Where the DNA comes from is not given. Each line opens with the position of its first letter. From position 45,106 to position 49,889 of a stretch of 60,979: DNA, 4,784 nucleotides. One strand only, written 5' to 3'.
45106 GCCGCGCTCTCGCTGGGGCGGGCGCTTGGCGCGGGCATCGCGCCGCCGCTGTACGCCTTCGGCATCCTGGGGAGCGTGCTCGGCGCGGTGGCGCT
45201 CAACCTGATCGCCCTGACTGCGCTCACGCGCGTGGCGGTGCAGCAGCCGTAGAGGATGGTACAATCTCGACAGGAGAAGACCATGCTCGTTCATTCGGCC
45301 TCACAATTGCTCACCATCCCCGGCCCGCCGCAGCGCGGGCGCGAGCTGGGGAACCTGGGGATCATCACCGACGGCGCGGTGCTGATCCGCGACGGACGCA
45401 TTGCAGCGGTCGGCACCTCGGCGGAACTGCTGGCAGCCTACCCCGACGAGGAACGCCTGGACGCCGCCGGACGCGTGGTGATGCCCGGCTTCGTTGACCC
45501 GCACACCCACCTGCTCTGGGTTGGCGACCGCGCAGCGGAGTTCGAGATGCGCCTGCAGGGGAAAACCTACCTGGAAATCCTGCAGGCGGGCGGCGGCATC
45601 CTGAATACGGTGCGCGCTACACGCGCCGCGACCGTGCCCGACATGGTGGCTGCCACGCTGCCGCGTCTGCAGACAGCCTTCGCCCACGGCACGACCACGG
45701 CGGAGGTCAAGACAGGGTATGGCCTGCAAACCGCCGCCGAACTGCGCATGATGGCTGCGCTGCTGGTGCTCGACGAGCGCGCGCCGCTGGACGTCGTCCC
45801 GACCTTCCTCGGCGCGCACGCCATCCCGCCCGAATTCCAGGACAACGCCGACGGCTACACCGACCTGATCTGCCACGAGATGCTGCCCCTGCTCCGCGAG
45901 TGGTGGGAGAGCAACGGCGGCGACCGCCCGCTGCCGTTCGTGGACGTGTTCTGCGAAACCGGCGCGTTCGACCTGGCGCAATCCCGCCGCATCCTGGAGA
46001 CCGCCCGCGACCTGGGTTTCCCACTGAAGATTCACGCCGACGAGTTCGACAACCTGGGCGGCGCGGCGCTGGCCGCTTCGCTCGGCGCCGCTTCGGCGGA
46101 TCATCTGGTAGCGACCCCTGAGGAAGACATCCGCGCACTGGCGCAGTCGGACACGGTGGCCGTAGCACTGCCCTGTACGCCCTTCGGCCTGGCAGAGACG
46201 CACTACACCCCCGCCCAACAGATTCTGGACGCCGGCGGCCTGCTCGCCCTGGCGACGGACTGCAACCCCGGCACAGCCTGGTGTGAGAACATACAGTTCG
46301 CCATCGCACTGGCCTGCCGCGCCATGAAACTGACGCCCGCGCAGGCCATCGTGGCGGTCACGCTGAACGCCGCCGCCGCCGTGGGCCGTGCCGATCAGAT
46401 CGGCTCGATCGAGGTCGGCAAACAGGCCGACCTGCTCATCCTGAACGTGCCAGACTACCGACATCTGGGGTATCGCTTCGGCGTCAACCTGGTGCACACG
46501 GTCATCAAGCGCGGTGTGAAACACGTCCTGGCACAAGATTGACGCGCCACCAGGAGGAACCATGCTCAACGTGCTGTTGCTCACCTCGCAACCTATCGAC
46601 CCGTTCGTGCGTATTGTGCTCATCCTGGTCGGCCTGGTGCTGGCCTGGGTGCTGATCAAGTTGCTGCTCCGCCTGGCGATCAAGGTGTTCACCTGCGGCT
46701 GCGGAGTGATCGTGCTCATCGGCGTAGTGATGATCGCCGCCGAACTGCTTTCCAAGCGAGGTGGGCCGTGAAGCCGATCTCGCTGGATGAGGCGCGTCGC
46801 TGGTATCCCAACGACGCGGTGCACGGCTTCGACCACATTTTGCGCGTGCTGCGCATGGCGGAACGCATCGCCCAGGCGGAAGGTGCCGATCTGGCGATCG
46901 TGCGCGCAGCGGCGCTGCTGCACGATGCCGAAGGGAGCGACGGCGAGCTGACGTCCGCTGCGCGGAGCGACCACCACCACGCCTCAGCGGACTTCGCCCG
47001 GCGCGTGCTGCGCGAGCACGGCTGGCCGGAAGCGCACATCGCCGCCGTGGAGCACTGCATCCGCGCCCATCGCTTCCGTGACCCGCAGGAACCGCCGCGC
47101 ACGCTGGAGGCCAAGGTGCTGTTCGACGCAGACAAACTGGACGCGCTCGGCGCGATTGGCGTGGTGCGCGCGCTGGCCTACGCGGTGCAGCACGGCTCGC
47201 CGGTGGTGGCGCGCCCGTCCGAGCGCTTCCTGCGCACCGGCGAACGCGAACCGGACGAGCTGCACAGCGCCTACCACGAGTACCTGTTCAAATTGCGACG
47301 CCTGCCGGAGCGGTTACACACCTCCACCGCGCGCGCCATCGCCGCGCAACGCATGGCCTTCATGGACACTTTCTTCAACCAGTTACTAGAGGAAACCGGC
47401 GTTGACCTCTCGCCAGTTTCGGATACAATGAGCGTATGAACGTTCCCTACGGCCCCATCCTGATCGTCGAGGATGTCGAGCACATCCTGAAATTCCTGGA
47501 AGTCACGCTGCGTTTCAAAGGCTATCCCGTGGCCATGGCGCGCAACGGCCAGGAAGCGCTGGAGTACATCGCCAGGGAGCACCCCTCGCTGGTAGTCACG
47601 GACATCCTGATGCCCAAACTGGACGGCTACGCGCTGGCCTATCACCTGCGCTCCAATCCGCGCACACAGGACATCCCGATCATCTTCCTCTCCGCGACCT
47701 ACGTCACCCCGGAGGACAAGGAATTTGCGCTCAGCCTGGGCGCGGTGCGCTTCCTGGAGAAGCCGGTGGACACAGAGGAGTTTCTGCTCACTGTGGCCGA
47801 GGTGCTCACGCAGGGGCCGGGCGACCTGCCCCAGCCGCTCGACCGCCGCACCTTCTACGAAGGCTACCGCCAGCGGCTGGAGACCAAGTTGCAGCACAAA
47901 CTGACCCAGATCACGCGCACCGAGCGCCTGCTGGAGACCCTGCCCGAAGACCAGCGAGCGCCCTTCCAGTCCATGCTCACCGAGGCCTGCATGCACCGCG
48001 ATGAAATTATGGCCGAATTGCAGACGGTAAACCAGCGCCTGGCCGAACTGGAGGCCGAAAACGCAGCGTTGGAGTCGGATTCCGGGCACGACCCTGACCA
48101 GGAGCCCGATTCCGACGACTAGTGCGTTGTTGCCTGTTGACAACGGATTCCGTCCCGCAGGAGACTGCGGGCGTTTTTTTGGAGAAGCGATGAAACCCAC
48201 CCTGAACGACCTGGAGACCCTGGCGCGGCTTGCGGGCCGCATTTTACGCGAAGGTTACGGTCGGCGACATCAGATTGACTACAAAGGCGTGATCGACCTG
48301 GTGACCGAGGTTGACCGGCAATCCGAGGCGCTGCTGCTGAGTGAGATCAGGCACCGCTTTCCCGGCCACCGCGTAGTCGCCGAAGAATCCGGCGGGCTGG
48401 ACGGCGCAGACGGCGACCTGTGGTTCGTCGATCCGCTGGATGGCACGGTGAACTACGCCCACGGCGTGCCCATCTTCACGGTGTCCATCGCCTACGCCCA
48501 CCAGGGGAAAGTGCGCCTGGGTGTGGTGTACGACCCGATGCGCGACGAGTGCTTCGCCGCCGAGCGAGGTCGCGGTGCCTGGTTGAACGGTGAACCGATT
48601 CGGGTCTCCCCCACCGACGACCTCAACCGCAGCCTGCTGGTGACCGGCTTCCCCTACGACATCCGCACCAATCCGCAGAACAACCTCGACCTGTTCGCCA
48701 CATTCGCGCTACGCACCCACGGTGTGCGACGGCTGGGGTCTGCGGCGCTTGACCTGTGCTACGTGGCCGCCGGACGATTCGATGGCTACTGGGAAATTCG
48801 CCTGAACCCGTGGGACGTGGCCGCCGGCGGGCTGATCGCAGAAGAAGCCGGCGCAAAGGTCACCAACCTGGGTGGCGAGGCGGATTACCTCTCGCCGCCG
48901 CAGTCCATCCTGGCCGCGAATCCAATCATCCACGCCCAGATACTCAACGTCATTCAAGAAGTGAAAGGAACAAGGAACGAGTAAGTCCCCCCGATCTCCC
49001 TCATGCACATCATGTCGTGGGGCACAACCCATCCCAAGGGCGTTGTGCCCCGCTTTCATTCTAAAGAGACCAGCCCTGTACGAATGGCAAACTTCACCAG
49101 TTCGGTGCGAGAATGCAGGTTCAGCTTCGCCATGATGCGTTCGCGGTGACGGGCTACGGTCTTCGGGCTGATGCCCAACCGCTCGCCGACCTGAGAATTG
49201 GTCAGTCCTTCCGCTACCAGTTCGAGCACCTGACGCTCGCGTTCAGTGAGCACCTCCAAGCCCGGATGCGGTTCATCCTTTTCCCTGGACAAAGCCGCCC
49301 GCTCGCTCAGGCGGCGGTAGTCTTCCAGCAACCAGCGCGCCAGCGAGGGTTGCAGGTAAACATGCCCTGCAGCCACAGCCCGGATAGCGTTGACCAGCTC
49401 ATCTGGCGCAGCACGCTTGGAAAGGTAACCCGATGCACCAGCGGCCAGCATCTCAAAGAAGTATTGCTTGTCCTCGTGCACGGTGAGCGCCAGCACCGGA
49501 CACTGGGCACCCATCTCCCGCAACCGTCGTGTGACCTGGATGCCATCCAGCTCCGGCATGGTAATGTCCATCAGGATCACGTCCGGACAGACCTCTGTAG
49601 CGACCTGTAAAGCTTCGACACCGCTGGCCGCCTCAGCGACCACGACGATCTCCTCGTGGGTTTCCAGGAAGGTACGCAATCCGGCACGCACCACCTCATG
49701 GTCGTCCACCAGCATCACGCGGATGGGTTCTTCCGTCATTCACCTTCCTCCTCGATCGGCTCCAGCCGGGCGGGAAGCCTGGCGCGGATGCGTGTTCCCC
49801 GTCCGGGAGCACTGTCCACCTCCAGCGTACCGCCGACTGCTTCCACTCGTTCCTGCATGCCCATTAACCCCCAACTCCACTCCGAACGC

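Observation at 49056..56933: Two-component-linked four-gene multiheme cytochrome module with no catalytic partner: candidate novel quinol-to-extracytoplasmic electron conduit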

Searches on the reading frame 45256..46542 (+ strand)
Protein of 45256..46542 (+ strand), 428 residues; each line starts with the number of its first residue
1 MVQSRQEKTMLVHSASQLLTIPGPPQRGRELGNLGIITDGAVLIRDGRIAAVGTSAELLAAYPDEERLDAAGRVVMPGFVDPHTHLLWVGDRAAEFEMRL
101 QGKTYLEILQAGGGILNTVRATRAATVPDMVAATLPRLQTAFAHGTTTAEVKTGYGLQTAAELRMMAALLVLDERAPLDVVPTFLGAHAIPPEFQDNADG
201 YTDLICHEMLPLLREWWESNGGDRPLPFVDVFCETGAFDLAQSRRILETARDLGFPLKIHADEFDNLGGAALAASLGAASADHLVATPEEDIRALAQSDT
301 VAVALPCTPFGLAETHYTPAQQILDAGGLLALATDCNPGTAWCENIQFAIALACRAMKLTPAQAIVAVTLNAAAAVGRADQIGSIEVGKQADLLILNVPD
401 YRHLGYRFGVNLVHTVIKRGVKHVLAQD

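Call 71: search_protein_families(library=pfam, proteins=[window:45256-46542:+], max_evalue=0.00001)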
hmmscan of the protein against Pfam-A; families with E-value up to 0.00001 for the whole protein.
window:45256-46542:+ (428 aa): 3 families
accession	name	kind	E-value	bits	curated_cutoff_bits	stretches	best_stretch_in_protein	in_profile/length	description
PF01979.26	Amidohydro_1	-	5.3e-20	72.4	25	1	259-403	174-325/345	Amidohydrolase family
PF07969.17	Amidohydro_3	-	8e-20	72.2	29.7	2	132-399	159-446/472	Amidohydrolase family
PF22039.1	HUTI_composite_bact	-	1.6e-11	44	25.5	1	40-64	1-25/26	Imidazolonepropionase-like composite domain, bacteria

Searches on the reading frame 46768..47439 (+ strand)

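Call 71: search_protein_families(library=pfam, proteins=[window:46768-47439:+], max_evalue=0.00001)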
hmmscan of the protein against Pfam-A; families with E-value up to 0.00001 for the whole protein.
window:46768-47439:+ (223 aa): 1 family
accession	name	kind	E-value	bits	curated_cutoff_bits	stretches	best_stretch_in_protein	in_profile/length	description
PF01966.28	HD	-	9.8e-14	52.1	22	1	21-126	2-115/116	HD domain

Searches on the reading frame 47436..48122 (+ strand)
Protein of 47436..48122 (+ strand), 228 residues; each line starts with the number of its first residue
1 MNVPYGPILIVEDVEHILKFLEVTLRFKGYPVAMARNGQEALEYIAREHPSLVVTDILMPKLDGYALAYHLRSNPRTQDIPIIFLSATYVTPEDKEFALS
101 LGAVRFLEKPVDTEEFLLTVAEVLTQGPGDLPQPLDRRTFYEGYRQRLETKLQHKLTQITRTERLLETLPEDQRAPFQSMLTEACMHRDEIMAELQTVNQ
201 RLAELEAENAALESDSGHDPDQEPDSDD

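Call 16: search_protein_families(library=pfam, proteins=[window:47436-48122:+], max_evalue=0.001)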
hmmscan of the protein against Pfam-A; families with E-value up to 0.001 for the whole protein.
window:47436-48122:+ (228 aa): 1 family
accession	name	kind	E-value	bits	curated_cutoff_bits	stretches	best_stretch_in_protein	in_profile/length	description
PF00072.30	Response_reg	-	3.8e-24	85.4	30.2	1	8-118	1-108/111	Response regulator receiver domain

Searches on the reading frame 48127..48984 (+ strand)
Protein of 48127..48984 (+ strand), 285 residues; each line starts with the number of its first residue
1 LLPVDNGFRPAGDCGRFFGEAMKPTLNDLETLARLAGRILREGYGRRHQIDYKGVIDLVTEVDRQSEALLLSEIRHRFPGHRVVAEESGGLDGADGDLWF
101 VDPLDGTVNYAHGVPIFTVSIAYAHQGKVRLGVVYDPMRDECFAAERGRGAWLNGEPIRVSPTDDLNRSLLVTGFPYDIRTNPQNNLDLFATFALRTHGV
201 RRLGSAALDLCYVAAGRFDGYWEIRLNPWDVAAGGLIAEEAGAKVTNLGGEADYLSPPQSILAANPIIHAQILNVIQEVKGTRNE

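Call 71: search_protein_families(library=pfam, proteins=[window:48127-48984:+], max_evalue=0.00001)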
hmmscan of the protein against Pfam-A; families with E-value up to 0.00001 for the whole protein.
window:48127-48984:+ (285 aa): 1 family
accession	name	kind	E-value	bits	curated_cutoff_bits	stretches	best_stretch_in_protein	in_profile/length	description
PF00459.30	Inositol_P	-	1.5e-70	238.2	27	1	29-278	9-268/271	Inositol monophosphatase family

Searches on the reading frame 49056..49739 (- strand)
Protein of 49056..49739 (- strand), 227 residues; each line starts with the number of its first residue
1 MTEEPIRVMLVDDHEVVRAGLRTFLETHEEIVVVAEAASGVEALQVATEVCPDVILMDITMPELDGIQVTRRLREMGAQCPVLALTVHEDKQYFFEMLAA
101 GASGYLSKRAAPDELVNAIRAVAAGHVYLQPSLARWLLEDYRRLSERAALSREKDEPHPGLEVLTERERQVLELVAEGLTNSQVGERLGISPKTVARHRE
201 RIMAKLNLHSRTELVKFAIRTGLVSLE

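Call 4: search_protein_families(library=pfam, proteins=[window:49056-49739:-], max_evalue=0.1)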
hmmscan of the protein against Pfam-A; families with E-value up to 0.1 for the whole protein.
window:49056-49739:- (227 aa): 17 families
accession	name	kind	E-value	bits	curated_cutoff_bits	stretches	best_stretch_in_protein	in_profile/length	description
PF00072.30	Response_reg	-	3.7e-32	111.2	30.2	1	8-120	1-111/111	Response regulator receiver domain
PF00196.25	GerE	-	1.5e-22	79.4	23.5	1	163-218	2-57/57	Bacterial regulatory proteins, luxR family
PF08281.18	Sigma70_r4_2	-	2.6e-09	37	25.7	1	161-206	8-54/54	Sigma-70, region 4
PF04545.22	Sigma70_r4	-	3.9e-08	33.1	24.1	1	161-206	2-48/50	Sigma-70, region 4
PF13384.12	HTH_23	-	1.6e-07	31.4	24.6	1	166-202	4-41/50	Homeodomain-like domain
PF13551.12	HTH_29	-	0.00011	22.7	28.1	1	170-201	3-35/64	Winged helix-turn helix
PF13412.12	HTH_24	-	0.00028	20.8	21.9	1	166-198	3-37/48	Winged helix-turn-helix DNA-binding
PF13518.12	HTH_28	-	0.00068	20.1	25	1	170-201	4-35/52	Helix-turn-helix domain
PF13936.12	HTH_38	-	0.003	17.7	27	1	164-198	5-40/44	Helix-turn-helix domain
PF24657.1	DUF7646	-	0.0037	17.7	27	1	176-215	28-67/85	Domain of unknown function (DUF7646)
PF07638.17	Sigma70_ECF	-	0.0064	16.9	21.1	1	161-208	133-181/185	ECF sigma factor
PF20432.4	Xre-like-HTH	-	0.0066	17.2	25.8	1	173-200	17-46/63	Antitoxin Xre-like helix-turn-helix domain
PF13542.12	HTH_Tnp_ISL3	-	0.025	14.5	27.4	1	168-197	17-45/51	Helix-turn-helix domain of transposase family ISL3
PF19889.5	DUF6362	-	0.035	14.9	31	1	161-205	53-97/98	Domain of unknown function (DUF6362)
PF02796.21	HTH_7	-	0.038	14.6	23.8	1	169-195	12-38/45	Helix-turn-helix domain of resolvase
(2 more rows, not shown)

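Call 5: search_protein_families(library=ncbifam, proteins=[window:49056-49739:-], max_evalue=0.01)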
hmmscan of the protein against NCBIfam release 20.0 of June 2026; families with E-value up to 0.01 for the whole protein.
window:49056-49739:- (227 aa): 129 families (the best 25 are shown)
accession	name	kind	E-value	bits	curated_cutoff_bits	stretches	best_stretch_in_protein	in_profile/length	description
NF052445.1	RespRegMctR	equivalog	5.5e-52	176.2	300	1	5-223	1-204/205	two-component system response regulator MctR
NF007018.1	PRK09483.1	equivalog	7.2e-51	172.9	280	1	6-225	2-210/217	UvrY/SirA/GacA family response regulator transcription factor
NF007935.0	PRK10651.1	equivalog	8.5e-47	159.1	250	1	2-215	3-207/216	two-component system response regulator NarL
NF011896.0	PRK15369.1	equivalog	2.3e-46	158.1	242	1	6-223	4-209/211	two component system response regulator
NF047785.1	respo_reg_MadR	equivalog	5.7e-42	143.4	300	1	6-224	1-209/209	MadR family response regulator transcription factor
NF007708.0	PRK10403.1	equivalog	8.1e-41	139.8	343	1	4-212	5-202/215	nitrate/nitrite response regulator protein NarP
NF007685.0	PRK10360.1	equivalog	1.3e-36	126.3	258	1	6-216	2-190/196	response regulator transcription factor UhpA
NF006900.1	PRK09390.1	equivalog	5.1e-32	111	255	1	6-222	5-201/203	response regulator FixJ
NF007419.0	PRK09958.1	equivalog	2.1e-31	109.1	251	1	9-221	4-201/204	acid-sensing system DNA-binding response regulator EvgA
NF007403.0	PRK09935.1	equivalog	7.6e-27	94.3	271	1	5-220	3-206/210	fimbria biosynthesis transcriptional regulator FimZ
NF001965.0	PRK00742.1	subfamily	2.6e-22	79.5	293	1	4-111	2-110/357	chemotaxis-specific protein-glutamate methyltransferase CheB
NF040749.1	tetrathio_RR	equivalog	4.5e-22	78.7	290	2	8-122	2-114/191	tetrathionate respiration response regulator TtrR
NF041367.1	CheY_Halo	equivalog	2.6e-21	76.1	200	1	8-122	1-113/114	chemotaxis protein CheY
NF041830.1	RR_TF_ErdR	exception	4.7e-19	69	390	1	8-213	4-200/213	response regulator transcription factor ErdR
NF009206.0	PRK12555.1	subfamily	9.1e-19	67.6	342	1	6-108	1-104/340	chemotaxis-specific protein-glutamate methyltransferase CheB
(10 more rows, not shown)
